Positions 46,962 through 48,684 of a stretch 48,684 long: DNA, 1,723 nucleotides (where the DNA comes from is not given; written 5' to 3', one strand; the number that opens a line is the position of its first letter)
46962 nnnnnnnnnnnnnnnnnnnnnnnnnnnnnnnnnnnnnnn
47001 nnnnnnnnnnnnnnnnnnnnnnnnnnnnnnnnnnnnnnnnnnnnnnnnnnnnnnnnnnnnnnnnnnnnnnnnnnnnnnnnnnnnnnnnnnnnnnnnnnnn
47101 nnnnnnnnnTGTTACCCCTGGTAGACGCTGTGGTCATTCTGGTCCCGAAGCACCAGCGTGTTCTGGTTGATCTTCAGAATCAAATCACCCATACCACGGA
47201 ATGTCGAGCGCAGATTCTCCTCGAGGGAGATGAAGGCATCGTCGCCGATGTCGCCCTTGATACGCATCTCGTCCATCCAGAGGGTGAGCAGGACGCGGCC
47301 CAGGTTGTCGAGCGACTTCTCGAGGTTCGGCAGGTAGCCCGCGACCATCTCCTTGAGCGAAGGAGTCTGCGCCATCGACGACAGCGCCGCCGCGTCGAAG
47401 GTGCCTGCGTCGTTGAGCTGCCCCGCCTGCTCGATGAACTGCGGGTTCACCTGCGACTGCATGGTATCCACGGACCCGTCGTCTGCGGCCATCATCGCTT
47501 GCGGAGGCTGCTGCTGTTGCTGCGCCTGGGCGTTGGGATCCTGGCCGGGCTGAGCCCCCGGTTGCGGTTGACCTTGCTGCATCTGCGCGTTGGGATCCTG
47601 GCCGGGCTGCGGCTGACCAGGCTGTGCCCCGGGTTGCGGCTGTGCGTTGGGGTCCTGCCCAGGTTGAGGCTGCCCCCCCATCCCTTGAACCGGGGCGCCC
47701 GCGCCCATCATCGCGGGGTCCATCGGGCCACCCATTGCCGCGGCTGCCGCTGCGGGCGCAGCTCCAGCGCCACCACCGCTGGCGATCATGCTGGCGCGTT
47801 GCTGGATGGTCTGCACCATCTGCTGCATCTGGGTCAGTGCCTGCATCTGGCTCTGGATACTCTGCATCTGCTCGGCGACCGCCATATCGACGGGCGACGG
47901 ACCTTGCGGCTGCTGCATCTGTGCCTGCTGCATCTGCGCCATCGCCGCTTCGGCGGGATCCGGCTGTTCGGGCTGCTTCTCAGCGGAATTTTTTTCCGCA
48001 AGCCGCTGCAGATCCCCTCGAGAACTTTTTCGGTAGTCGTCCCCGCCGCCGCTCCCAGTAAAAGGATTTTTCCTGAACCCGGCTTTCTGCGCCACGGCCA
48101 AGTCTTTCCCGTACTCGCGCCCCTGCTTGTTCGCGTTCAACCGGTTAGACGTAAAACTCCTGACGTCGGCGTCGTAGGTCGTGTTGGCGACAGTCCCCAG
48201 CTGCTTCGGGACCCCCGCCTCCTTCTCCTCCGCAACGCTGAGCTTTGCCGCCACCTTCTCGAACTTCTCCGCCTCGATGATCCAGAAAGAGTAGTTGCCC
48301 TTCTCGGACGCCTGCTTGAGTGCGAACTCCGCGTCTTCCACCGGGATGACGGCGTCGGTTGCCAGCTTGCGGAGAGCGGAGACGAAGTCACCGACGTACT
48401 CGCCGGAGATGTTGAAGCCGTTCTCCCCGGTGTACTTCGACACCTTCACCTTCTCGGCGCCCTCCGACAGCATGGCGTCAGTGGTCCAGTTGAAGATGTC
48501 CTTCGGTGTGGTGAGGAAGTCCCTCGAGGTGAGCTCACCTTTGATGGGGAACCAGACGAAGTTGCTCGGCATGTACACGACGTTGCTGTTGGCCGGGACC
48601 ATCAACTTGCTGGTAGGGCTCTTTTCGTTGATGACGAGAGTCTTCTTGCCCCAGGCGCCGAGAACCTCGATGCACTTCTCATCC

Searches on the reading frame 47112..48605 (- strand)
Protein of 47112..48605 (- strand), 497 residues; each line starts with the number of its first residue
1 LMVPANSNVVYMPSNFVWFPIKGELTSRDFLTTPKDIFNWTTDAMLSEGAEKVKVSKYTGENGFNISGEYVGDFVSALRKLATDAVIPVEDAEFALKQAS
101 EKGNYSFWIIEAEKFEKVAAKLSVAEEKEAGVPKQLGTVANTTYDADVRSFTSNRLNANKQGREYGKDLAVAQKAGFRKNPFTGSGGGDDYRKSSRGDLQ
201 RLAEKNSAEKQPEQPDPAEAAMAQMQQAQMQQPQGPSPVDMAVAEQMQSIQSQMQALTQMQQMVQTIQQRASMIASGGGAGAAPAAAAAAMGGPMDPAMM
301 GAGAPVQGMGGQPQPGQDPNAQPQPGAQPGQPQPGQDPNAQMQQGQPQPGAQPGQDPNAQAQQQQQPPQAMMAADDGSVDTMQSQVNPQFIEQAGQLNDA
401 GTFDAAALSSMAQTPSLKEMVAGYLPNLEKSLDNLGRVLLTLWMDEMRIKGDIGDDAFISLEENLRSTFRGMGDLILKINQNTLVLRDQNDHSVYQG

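Call 17: search_protein_families(library=phrogs, proteins=[window:47112-48605:-], max_evalue=0.001)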
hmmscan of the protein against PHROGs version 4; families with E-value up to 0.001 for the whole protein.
window:47112-48605:- (497 aa): 0 families

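Call 19: search_dna_similar(query=window:47112-48605:-, collection=phages, mode=protein, max_rows=15)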
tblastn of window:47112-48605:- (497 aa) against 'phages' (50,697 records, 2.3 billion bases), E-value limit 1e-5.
No match.

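Call 30: search_protein_families(library=pfam, proteins=[window:47112-48605:-], max_evalue=0.01)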
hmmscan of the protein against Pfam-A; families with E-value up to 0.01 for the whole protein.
window:47112-48605:- (497 aa): 0 families
